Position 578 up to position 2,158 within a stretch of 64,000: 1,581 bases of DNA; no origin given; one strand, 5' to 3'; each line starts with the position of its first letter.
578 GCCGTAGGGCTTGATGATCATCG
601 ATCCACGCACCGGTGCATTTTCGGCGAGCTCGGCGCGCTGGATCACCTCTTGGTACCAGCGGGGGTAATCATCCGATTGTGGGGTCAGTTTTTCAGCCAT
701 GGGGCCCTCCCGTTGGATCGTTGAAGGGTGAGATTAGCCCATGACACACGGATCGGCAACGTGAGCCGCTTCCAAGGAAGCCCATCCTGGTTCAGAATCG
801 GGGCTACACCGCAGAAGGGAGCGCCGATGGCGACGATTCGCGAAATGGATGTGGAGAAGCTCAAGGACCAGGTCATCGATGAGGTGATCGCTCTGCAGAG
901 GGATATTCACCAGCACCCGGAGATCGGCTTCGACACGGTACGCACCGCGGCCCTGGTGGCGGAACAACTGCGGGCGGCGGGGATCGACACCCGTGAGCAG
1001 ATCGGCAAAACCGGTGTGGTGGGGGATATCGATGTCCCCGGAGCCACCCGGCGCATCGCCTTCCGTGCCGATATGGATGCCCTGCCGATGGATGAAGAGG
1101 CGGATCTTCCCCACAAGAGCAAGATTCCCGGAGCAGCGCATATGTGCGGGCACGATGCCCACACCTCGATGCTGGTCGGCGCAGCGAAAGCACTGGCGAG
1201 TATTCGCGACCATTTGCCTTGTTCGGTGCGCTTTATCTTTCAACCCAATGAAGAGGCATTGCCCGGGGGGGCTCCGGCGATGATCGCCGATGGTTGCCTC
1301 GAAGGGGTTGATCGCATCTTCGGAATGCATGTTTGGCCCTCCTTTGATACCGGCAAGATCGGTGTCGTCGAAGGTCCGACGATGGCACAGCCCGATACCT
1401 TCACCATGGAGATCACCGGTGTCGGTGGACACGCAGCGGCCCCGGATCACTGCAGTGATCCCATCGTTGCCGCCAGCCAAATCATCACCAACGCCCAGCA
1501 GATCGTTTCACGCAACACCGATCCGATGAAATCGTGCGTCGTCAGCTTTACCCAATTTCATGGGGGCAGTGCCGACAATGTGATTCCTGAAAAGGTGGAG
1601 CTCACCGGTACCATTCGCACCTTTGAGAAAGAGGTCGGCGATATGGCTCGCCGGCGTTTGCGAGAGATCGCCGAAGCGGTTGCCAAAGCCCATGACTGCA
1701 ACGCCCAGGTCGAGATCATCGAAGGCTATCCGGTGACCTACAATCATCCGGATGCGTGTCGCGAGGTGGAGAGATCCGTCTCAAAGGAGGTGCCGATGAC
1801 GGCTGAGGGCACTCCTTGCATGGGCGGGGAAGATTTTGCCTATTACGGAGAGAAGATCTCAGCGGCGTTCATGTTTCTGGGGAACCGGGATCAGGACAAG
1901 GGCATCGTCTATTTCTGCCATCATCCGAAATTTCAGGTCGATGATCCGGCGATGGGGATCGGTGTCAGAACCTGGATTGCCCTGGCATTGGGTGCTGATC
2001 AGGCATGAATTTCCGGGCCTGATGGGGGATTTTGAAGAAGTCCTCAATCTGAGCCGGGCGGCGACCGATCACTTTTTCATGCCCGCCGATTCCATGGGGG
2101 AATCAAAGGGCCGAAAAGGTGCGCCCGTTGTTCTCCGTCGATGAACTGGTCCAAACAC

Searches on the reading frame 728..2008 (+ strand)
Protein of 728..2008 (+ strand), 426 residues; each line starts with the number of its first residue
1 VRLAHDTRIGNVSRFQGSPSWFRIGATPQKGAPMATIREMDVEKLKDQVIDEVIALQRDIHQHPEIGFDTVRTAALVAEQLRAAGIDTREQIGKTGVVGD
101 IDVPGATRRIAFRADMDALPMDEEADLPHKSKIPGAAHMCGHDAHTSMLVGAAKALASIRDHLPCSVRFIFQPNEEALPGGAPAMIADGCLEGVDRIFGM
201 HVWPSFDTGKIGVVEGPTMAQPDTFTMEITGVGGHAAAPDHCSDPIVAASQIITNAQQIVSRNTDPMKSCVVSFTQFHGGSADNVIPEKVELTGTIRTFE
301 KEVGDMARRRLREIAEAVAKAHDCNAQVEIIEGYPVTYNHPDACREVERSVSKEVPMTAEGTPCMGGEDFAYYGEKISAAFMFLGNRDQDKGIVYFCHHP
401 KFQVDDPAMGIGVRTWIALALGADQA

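Call 48: find_encoding_contigs(protein=window:728-2008:+, flank=10000, max_places=3)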
Protein window:728-2008:+ (426 aa): no gene with exactly this product is on record in the collection.
